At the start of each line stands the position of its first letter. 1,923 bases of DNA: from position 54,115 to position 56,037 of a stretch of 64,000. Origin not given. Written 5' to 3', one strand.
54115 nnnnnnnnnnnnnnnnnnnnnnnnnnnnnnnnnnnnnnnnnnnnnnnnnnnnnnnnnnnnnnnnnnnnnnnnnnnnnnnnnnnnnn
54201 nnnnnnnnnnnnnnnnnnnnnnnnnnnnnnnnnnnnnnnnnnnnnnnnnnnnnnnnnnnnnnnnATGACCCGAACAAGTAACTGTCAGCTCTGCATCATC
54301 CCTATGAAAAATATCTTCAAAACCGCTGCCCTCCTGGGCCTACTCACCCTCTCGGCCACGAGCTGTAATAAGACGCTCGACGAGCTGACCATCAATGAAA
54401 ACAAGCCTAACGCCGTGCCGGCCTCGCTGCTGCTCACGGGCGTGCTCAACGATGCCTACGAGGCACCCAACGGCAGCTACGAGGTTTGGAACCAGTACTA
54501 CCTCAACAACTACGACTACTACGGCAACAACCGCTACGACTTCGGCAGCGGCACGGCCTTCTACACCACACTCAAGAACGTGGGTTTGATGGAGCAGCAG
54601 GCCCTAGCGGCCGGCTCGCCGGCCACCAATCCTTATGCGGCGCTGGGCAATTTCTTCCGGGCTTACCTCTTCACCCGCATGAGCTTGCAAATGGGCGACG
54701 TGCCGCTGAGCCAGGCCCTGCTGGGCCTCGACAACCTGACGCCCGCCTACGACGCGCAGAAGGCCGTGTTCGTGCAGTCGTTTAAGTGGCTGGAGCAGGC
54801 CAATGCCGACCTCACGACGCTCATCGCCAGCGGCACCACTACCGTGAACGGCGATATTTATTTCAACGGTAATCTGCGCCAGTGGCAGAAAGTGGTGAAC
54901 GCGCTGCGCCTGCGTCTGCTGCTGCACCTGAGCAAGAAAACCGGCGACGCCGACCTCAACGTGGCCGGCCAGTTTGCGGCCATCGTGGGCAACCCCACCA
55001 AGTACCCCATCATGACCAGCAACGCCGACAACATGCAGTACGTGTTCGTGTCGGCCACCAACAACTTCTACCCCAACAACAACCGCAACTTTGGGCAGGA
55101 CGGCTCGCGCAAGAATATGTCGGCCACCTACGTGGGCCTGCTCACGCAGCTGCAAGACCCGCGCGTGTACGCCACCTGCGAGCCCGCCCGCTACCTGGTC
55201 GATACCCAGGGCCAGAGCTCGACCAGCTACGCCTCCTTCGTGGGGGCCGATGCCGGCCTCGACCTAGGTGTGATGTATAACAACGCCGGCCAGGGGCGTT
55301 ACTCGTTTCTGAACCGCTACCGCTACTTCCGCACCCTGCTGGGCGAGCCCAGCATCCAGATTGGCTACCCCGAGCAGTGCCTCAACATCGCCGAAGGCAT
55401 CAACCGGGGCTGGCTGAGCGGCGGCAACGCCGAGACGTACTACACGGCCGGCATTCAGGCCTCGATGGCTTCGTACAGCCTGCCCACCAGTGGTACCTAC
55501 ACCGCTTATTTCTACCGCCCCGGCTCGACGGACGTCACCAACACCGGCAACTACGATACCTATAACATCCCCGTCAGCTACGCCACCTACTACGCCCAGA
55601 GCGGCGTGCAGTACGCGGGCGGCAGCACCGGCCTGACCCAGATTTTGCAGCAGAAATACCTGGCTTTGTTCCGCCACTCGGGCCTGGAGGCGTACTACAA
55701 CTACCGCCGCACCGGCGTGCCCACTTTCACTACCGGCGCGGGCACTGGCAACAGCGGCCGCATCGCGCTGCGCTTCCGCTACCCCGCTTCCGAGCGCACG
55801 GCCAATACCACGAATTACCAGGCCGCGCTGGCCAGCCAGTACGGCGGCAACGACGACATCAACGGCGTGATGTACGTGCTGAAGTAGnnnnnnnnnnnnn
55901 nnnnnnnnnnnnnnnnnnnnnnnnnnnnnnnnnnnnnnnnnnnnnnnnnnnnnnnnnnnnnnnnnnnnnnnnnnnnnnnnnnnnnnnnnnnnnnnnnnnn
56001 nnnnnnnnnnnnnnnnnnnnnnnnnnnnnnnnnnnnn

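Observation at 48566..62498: PUL-like SusC/SusD locus apparently dedicated to phosphonate/organophosphorus utilisation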

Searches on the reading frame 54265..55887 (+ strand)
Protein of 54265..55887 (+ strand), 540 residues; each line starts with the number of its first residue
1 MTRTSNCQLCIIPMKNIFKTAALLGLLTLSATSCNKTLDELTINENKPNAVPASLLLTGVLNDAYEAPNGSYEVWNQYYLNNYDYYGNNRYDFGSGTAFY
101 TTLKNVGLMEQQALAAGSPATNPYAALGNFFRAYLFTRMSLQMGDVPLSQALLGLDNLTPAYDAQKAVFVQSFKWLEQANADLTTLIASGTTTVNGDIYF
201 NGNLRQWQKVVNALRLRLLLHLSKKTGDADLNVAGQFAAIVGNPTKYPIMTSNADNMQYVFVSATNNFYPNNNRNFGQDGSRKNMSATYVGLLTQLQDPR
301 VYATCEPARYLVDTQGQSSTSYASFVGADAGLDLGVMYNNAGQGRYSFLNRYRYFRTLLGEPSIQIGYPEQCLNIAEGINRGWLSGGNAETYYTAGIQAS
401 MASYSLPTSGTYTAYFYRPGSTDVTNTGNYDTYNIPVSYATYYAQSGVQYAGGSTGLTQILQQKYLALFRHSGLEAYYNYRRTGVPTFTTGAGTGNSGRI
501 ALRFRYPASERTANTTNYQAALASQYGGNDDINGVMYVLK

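Call 4: search_protein_families(library=ncbifam, proteins=[window:54265-55887:+], max_evalue=0.001)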
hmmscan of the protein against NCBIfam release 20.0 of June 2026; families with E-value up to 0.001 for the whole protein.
window:54265-55887:+ (540 aa): 0 families

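Call 5: search_protein_families(library=pfam, proteins=[window:54265-55887:+], max_evalue=0.001)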
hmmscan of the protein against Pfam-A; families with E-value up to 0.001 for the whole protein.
window:54265-55887:+ (540 aa): 2 families
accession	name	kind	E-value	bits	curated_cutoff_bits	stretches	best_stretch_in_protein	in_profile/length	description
PF12771.13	SusD-like_2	-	2.8e-59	201.5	27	1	56-507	12-415/415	Starch-binding associating with outer membrane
PF12741.13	SusD-like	-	2e-38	133.1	27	1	74-533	62-489/495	Susd and RagB outer membrane lipoprotein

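Call 17: find_homologous_proteins(query=window:54265-55887:+, max_evalue=1e-10)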
Query window:54265-55887:+ (540 aa): 1673 proteins with E <= 1e-10 among 8000 candidates; the best 120 are listed.
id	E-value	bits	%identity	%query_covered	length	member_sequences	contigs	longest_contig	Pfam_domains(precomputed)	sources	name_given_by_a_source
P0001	0.0e+0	1076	91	98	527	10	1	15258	PF12741.14,PF12771.14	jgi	jgi:hypothetical protein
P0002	0.0e+0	1035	87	98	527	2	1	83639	PF12741.14,PF12771.14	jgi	jgi:hypothetical protein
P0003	0.0e+0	1032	87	98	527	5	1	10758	PF12741.14,PF12771.14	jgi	jgi:hypothetical protein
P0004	0.0e+0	1032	87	98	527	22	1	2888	PF12741.14,PF12771.14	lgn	-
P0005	0.0e+0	1031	87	98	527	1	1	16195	PF12741.14,PF12771.14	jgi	jgi:hypothetical protein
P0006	0.0e+0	1029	87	98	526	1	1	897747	PF12741.14,PF12771.14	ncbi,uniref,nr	ncbi:SusD/RagB family nutrient-binding outer membrane lipoprotein [Hymenobacter setariae]|uniref:Sus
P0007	0.0e+0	1028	86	98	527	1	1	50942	PF12741.14,PF12771.14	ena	-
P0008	0.0e+0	1027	86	98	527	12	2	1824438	PF12741.14,PF12771.14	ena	-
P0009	0.0e+0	1021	86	98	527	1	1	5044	PF12741.14,PF12771.14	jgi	-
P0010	0.0e+0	1016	85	98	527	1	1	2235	PF12741.14,PF12771.14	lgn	-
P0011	8.0e-298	1007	84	98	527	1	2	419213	PF12741.14,PF12771.14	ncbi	ncbi:MAG: SusD/RagB family nutrient-binding outer membrane lipoprotein [Janthinobacterium lividum]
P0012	1.5e-294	996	84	98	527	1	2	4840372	PF12741.14,PF12771.14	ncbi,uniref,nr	ncbi:SusD/RagB family nutrient-binding outer membrane lipoprotein [Hymenobacter psoromatis]|uniref:S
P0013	3.3e-294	995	86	96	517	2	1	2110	PF12741.14,PF12771.14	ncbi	ncbi:MAG: SusD/RagB family nutrient-binding outer membrane lipoprotein, partial [Hymenobacter sp.]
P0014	4.5e-294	994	84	98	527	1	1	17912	PF12741.14,PF12771.14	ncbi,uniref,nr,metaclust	ncbi:SusD/RagB family nutrient-binding outer membrane lipoprotein [Hymenobacter coccineus]|uniref:Su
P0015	8.6e-294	993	83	98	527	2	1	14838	PF12741.14,PF12771.14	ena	-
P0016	1.1e-293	993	83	98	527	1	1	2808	PF12741.14,PF12771.14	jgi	-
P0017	6.7e-292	987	83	98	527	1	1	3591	PF12741.14,PF12771.14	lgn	-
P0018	9.8e-292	987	83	98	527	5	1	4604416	PF12741.14,PF12771.14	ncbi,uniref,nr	ncbi:SusD/RagB family nutrient-binding outer membrane lipoprotein [Hymenobacter sp. BRD128]|uniref:S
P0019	1.3e-291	986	83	98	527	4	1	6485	PF12741.14,PF12771.14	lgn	-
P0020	1.8e-291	986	83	98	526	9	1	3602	PF12741.14,PF12771.14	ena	-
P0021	3.1e-291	985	83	98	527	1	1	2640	PF12741.14,PF12771.14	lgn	-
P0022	3.7e-291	985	83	98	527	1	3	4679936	PF12741.14,PF12771.14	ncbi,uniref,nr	ncbi:SusD/RagB family nutrient-binding outer membrane lipoprotein [Hymenobacter ginsengisoli]|uniref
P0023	9.8e-291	983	82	98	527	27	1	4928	PF12741.14,PF12771.14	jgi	jgi:hypothetical protein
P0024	2.5e-288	975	82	98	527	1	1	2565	PF12741.14,PF12771.14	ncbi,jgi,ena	-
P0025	6.5e-288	974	82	98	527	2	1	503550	PF12741.14,PF12771.14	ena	-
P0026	5.9e-287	971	83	94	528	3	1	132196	PF12741.14,PF12771.14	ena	-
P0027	1.8e-285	966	82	98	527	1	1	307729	PF12741.14,PF12771.14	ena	-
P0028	2.6e-285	965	83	94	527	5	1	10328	PF12741.14,PF12771.14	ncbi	-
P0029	1.2e-284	963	80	97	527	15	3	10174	PF12741.14,PF12771.14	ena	-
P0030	2.2e-281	952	81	98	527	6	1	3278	PF12741.14,PF12771.14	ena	-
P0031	1.4e-279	947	80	98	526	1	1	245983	PF12741.14,PF12771.14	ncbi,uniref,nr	ncbi:SusD/RagB family nutrient-binding outer membrane lipoprotein [Hymenobacter negativus]|uniref:Su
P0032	5.1e-279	945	80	94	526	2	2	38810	PF12741.14,PF12771.14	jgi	jgi:hypothetical protein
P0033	3.4e-278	942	80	98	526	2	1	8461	PF12741.14,PF12771.14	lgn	-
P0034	9.5e-278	941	80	98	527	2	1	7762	PF12741.14,PF12771.14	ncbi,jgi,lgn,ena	-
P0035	1.4e-277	940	79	98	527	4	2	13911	PF12741.14,PF12771.14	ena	-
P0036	6.8e-277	938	80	98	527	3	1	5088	PF12741.14,PF12771.14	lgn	-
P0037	9.7e-276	934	80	97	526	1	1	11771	PF12741.14,PF12771.14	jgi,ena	-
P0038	3.1e-274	929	79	98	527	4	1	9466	PF12741.14,PF12771.14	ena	-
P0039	1.1e-273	927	78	98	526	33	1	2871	PF12741.14,PF12771.14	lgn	-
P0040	1.3e-272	924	78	98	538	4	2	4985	PF12741.14,PF12771.14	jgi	jgi:hypothetical protein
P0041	2.2e-272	923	78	98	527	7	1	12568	PF12741.14,PF12771.14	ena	-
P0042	1.3e-271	920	78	98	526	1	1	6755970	PF12741.14,PF12771.14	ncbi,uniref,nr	ncbi:SusD/RagB family nutrient-binding outer membrane lipoprotein [Hymenobacter sp. GOD-10R]|uniref:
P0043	8.5e-271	918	78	98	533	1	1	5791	PF12741.14,PF12771.14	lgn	-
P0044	3.2e-270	916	80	94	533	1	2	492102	PF12741.14,PF12771.14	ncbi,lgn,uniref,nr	ncbi:SusD/RagB family nutrient-binding outer membrane lipoprotein [Hymenobacter sp. UV11]|uniref:Sus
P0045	5.8e-268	908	77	98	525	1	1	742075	PF12741.14,PF12771.14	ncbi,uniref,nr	ncbi:SusD/RagB family nutrient-binding outer membrane lipoprotein [Hymenobacter crusticola]|uniref:S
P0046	6.9e-268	908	77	98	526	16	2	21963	PF12741.14,PF12771.14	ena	-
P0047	7.0e-268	908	76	98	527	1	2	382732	PF12741.14,PF12771.14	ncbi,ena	-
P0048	3.2e-266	902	77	98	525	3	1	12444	PF12741.14,PF12771.14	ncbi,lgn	-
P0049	6.0e-266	902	76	98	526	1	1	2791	PF12741.14,PF12771.14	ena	-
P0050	4.7e-264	895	75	98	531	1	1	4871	PF12741.14,PF12771.14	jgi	-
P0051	8.0e-264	895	76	98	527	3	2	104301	PF12741.14,PF12771.14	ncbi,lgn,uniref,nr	ncbi:SusD/RagB family nutrient-binding outer membrane lipoprotein [Hymenobacter caeli]|uniref:SusD/R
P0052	3.1e-262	889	75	98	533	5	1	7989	PF12741.14,PF12771.14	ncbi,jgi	-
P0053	1.9e-260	883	75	94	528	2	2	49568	PF12741.14,PF12771.14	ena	-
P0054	8.1e-260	881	76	95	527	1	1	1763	PF12741.14,PF12771.14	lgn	-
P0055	1.1e-258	878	75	98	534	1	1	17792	PF12741.14,PF12771.14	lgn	-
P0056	3.9e-256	869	73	98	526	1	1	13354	PF12741.14,PF12771.14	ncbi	-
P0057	1.7e-255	867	74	98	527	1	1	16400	PF12741.14,PF12771.14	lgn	-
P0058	2.9e-253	860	74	98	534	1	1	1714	PF12741.14,PF12771.14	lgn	-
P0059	2.8e-248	843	71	98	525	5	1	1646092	PF12741.14,PF12771.14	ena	-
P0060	6.9e-248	842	73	98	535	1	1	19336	PF12741.14,PF12771.14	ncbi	-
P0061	9.8e-247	838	73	98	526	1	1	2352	PF12741.14,PF12771.14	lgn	-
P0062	1.1e-238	812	68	98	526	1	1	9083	PF12741.14,PF12771.14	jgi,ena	-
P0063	5.4e-237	806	69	98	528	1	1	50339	PF12741.14,PF12771.14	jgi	jgi:hypothetical protein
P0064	8.3e-236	802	68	98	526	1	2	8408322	PF12741.14,PF12771.14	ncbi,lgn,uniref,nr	ncbi:SusD/RagB family nutrient-binding outer membrane lipoprotein [Mucilaginibacter paludis]|uniref:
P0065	1.1e-235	802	68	98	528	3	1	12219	PF12741.14,PF12771.14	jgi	jgi:hypothetical protein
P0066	1.0e-233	795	67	98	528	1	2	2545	PF12741.14,PF12771.14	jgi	jgi:hypothetical protein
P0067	1.0e-233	795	68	98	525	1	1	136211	PF12741.14,PF12771.14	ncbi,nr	ncbi:MAG TPA: SusD/RagB family nutrient-binding outer membrane lipoprotein [Mucilaginibacter sp.]|nr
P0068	6.4e-233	793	67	98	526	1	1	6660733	PF12741.14,PF12771.14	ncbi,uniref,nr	ncbi:SusD-like starch-binding protein associating with outer membrane [Mucilaginibacter gracilis]|un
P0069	1.6e-232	791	68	95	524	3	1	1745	PF12741.14,PF12771.14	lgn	-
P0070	2.5e-232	791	68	98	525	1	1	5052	PF12741.14,PF12771.14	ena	-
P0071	2.7e-232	791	68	98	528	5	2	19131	PF12741.14,PF12771.14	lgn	-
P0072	2.9e-231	787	68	98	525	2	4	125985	PF12741.14,PF12771.14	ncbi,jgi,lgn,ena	-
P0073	9.3e-231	785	67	98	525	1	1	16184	PF12741.14,PF12771.14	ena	-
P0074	1.4e-230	785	67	98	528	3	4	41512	PF12741.14,PF12771.14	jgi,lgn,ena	-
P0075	1.6e-230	785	66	98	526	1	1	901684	PF12741.14,PF12771.14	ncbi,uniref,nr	ncbi:SusD/RagB family nutrient-binding outer membrane lipoprotein [Mucilaginibacter agri]|uniref:Sus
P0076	1.8e-230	785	66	98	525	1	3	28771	PF12741.14,PF12771.14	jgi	jgi:hypothetical protein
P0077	2.5e-230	784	67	98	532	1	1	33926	PF12741.14,PF12771.14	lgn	-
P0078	2.6e-230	784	66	98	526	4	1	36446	PF12741.14,PF12771.14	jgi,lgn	-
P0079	3.4e-230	784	65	98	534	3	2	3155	PF12741.14,PF12771.14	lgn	-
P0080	5.8e-230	783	66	98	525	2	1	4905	PF12741.14,PF12771.14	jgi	-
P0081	6.5e-230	783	68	98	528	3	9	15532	PF12741.14,PF12771.14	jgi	jgi:hypothetical protein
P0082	6.7e-230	783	66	98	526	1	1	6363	PF12741.14,PF12771.14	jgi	jgi:hypothetical protein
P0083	8.6e-230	782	66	98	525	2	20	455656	PF12741.14,PF12771.14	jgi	jgi:hypothetical protein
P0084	1.6e-229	781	67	98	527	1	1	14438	PF12741.14,PF12771.14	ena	-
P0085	2.7e-229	781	67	98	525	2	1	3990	PF12741.14,PF12771.14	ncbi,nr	ncbi:MAG TPA: SusD/RagB family nutrient-binding outer membrane lipoprotein [Mucilaginibacter sp.]|nr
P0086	3.7e-229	780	66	98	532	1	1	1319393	PF12741.14,PF12771.14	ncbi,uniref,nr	ncbi:SusD/RagB family nutrient-binding outer membrane lipoprotein [Pedobacter rhodius]|uniref:SusD/R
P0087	5.5e-229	780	66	98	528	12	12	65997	PF12741.14,PF12771.14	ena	-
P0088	1.2e-228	779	66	98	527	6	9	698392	PF12741.14,PF12771.14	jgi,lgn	jgi:hypothetical protein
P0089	1.5e-228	778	66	98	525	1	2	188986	PF12741.14,PF12771.14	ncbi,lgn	-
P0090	2.1e-228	778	67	98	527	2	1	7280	PF12741.14,PF12771.14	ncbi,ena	-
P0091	2.6e-228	777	66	98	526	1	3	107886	PF12741.14,PF12771.14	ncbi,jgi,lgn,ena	jgi:hypothetical protein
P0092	3.4e-228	777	67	98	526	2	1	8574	PF12741.14,PF12771.14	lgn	-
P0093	3.5e-228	777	66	98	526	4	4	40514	PF12741.14,PF12771.14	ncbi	ncbi:MAG: SusD/RagB family nutrient-binding outer membrane lipoprotein [Mucilaginibacter sp.]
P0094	4.0e-228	777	66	98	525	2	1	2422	PF12741.14,PF12771.14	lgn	-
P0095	4.0e-228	777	67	98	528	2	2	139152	PF12741.14,PF12771.14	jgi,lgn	jgi:hypothetical protein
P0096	4.5e-228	777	67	98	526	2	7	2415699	PF12741.14,PF12771.14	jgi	jgi:hypothetical protein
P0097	1.7e-227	775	67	98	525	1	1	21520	PF12741.14,PF12771.14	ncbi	ncbi:MAG: SusD/RagB family nutrient-binding outer membrane lipoprotein [Sphingobacteriales bacterium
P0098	1.8e-227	775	67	95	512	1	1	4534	PF12741.14,PF12771.14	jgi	jgi:hypothetical protein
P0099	5.9e-227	773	65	98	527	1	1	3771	PF12741.14,PF12771.14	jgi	jgi:hypothetical protein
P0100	6.4e-227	773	67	95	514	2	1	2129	PF12741.14,PF12771.14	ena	-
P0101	8.4e-227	772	67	98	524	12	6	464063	PF12741.14,PF12771.14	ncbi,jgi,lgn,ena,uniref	ncbi:SusD/RagB family nutrient-binding outer membrane lipoprotein [Mucilaginibacter sp. 3215]|uniref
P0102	1.1e-226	772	65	98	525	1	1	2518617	PF12741.14,PF12771.14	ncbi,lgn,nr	ncbi:SusD/RagB family nutrient-binding outer membrane lipoprotein [Inquilinus sp. KBS0705]|nr:SusD/R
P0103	1.7e-226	771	66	98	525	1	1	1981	PF12741.14,PF12771.14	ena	-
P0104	2.0e-226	771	65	98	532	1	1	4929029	PF12741.14,PF12771.14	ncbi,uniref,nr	ncbi:SusD/RagB family nutrient-binding outer membrane lipoprotein [Pedobacter mucosus]|uniref:SusD/R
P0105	2.1e-226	771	67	98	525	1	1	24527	PF12741.14,PF12771.14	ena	-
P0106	2.5e-226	771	66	98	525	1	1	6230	PF12741.14,PF12771.14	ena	-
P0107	5.0e-226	770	67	98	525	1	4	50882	PF12741.14,PF12771.14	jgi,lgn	-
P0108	5.5e-226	770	66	98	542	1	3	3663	PF12741.14,PF12771.14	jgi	-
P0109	1.1e-225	769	66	98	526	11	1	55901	PF12741.14,PF12771.14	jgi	jgi:hypothetical protein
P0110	1.9e-225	768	66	98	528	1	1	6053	PF12741.14,PF12771.14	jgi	jgi:hypothetical protein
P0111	2.8e-225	767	65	98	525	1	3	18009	PF12741.14,PF12771.14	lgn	-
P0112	4.3e-225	767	66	98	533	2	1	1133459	PF12741.14,PF12771.14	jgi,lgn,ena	-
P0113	4.8e-225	767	66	95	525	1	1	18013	PF12741.14,PF12771.14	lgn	-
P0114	8.1e-225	766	66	98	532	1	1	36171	PF12741.14,PF12771.14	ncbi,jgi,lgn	-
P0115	9.7e-225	766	66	95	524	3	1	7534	PF12741.14,PF12771.14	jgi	-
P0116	2.6e-224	764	66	98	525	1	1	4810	PF12741.14,PF12771.14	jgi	jgi:hypothetical protein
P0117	3.0e-224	764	65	98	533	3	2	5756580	PF12741.14,PF12771.14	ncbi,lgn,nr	ncbi:SusD/RagB family nutrient-binding outer membrane lipoprotein [Mucilaginibacter polytrichastri]|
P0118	3.0e-224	764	67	95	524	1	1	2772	PF12741.14,PF12771.14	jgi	jgi:hypothetical protein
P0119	7.4e-224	763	66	98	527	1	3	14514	PF12741.14,PF12771.14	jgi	jgi:hypothetical protein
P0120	8.1e-224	763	65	98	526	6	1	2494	PF12741.14,PF12771.14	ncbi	-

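Call 19: find_related_loci(query=A1, collection=genome_contigs, flank=10000)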
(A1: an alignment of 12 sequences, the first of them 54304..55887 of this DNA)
Query A1 (527 aa) in genome_contigs; peptide patterns used: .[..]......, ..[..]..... (x = any residue, [..] = any of these).
599 stretches matched a pattern (row limit reached: there are more); 563 encode a relative of the query (tblastn E <= 1e-3); the best 80 are kept; 80 distinct loci.
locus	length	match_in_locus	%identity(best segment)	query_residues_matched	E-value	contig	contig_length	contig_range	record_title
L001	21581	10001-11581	88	1-527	0e+0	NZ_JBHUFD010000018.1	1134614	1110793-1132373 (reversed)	Hymenobacter bucti strain CGMCC 1.15795 platanus_K_default_24, whole genome shotgun sequence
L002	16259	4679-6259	84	1-527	0e+0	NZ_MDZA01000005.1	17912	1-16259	Hymenobacter coccineus strain CCM 8649 NODE_104_length_17912_cov_133.75_ID_207, whole genome shotgun sequence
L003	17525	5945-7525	83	1-527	0e+0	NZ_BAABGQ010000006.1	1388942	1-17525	Hymenobacter ginsengisoli strain JCM 17841 sequence06, whole genome shotgun sequence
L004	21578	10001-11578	87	1-527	0e+0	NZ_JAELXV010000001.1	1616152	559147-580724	Hymenobacter sp. BT559 NODE_1_length_1616152_cov_52.491741, whole genome shotgun sequence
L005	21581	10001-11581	83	1-527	0e+0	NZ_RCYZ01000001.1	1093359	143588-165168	Hymenobacter nivis strain S9.2P scaffold1.1, whole genome shotgun sequence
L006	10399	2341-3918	80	1-527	0e+0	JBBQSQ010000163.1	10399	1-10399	MAG: Cytophagales bacterium isolate Co_metawrap_1762 Cmw_1762_k141_27539903_length_10399_cov_11.0000, whole genome shotg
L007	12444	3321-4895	77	1-527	0e+0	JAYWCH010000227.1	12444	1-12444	MAG: Hymenobacter sp. isolate GL94_UP_concoct_117 GL94_UP_concoct_117_226, whole genome shotgun sequence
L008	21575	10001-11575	77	1-527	0e+0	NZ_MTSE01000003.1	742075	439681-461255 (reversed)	Hymenobacter crusticola strain MIMBbqt21 scaffold3, whole genome shotgun sequence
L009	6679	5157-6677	80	1-507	0e+0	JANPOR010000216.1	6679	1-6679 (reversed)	MAG: Hymenobacter sp. isolate VAR_83_metabat_85 VAR_83_k141_360549, whole genome shotgun sequence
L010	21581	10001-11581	76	1-527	0e+0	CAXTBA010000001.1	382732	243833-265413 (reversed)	MAG TPA_asm: uncultured Hymenobacter sp. isolate private_GTX0163_metawrap_bin.9 genome assembly, contig: private_GTX0163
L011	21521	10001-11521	84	21-527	0e+0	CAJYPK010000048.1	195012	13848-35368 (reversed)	MAG: uncultured Hymenobacter sp. isolate S2C255_SP51 genome assembly, contig: S2Ck127_81703, whole genome shotgun sequen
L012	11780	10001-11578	73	1-527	0e+0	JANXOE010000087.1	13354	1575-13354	MAG: Hymenobacter sp. isolate 341R_concoct_90 341R_k141_371609, whole genome shotgun sequence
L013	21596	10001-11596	65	1-527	0e+0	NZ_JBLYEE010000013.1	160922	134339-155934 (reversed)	Pedobacter sp. N23S346 contig_13, whole genome shotgun sequence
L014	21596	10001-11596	65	1-527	0e+0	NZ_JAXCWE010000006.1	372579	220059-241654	Pedobacter sp. CFBP9032 CFBP9032_6, whole genome shotgun sequence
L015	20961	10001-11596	65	1-527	0e+0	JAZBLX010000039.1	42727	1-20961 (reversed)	MAG: Bacteroidota bacterium isolate AB033-bin15 NODE_39_length_42727_cov_20.782743, whole genome shotgun sequence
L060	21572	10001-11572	60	5-527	0e+0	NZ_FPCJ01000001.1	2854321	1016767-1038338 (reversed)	Thermoflavifilum thermophilum strain DSM 14807, whole genome shotgun sequence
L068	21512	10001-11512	60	21-525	0e+0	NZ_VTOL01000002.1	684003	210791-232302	Dyadobacter sp. 3J3 NODE_2, whole genome shotgun sequence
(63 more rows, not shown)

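Call 21: find_encoding_contigs(protein=P0104, flank=10000, max_places=2)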
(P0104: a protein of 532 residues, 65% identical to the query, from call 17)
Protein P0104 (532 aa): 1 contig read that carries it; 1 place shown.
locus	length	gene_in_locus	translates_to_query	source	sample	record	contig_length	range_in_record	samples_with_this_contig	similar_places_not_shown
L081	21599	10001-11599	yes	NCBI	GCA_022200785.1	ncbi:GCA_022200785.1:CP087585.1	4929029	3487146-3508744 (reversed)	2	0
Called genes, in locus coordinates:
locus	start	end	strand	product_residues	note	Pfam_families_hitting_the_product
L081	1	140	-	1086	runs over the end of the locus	PF13620:CarboxypepD_reg, PF13715:CarbopepD_reg_2, PF07715:Plug, PF00593:TonB_dep_Rec_b-barrel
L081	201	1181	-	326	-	PF04773:FecR, PF16344:FecR_C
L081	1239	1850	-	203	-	PF04542:Sigma70_r2, PF08281:Sigma70_r4_2, PF04545:Sigma70_r4 (faint)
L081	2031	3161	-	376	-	PF00070:Pyr_redox (faint), PF01266:DAO, PF07992:Pyr_redox_2 (faint), PF13450:NAD_binding_8 (weak)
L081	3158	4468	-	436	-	PF18943:DUF5690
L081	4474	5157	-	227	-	PF00702:Hydrolase, PF13419:HAD_2, PF13242:Hydrolase_like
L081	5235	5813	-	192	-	PF12844:HTH_19, PF13560:HTH_31, PF01381:HTH_3, PF07883:Cupin_2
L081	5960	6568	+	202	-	PF01966:HD (faint)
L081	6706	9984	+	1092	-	PF13620:CarboxypepD_reg, PF13715:CarbopepD_reg_2, PF07715:Plug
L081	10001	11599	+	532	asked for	PF12771:SusD-like_2, PF12741:SusD-like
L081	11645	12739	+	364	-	PF01676:Metalloenzyme (faint), PF01663:Phosphodiest (faint)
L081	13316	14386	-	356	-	PF04616:Glyco_hydro_43 (faint)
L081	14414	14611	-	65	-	-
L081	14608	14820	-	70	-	-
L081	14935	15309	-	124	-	PF00072:Response_reg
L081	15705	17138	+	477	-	PF00989:PAS (faint), PF13426:PAS_9, PF08447:PAS_3 (weak), PF00512:HisKA, PF02518:HATPase_c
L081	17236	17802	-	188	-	PF01339:CheB_methylest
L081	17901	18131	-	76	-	-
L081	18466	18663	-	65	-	-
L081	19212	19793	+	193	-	PF00027:cNMP_binding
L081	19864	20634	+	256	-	-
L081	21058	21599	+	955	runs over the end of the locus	PF05359:DUF748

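Call 22: find_encoding_contigs(protein=P0064, flank=10000, max_places=2)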
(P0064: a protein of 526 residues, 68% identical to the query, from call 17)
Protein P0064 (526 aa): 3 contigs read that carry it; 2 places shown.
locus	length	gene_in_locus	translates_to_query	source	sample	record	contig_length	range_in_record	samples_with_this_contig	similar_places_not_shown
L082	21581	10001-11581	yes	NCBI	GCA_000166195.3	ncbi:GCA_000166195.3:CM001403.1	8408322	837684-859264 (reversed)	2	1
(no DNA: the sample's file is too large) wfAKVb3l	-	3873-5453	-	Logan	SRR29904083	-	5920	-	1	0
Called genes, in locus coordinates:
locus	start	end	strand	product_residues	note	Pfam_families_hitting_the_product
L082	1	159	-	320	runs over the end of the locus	-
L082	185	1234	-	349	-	PF05721:PhyH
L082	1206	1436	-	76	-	-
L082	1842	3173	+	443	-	PF18943:DUF5690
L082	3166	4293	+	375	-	PF01266:DAO, PF13450:NAD_binding_8 (weak)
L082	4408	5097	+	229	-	PF00702:Hydrolase, PF13419:HAD_2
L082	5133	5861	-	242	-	PF12844:HTH_19 (faint), PF01381:HTH_3, PF07883:Cupin_2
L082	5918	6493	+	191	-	PF01966:HD (weak)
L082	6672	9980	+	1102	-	PF13620:CarboxypepD_reg, PF13715:CarbopepD_reg_2, PF07715:Plug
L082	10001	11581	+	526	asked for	PF12771:SusD-like_2, PF12741:SusD-like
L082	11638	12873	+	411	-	PF00884:Sulfatase (weak), PF01663:Phosphodiest, PF01676:Metalloenzyme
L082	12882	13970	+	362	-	-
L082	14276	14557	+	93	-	-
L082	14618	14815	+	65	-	-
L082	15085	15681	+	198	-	PF04542:Sigma70_r2, PF04545:Sigma70_r4, PF08281:Sigma70_r4_2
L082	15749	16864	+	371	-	PF04773:FecR, PF16344:FecR_C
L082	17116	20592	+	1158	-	PF07660:STN, PF13620:CarboxypepD_reg, PF13715:CarbopepD_reg_2, PF07715:Plug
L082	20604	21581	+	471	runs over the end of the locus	PF14322:SusD-like_3, PF12771:SusD-like_2 (faint), PF07980:SusD_RagB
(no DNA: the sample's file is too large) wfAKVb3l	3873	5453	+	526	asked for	PF12771:SusD-like_2, PF12741:SusD-like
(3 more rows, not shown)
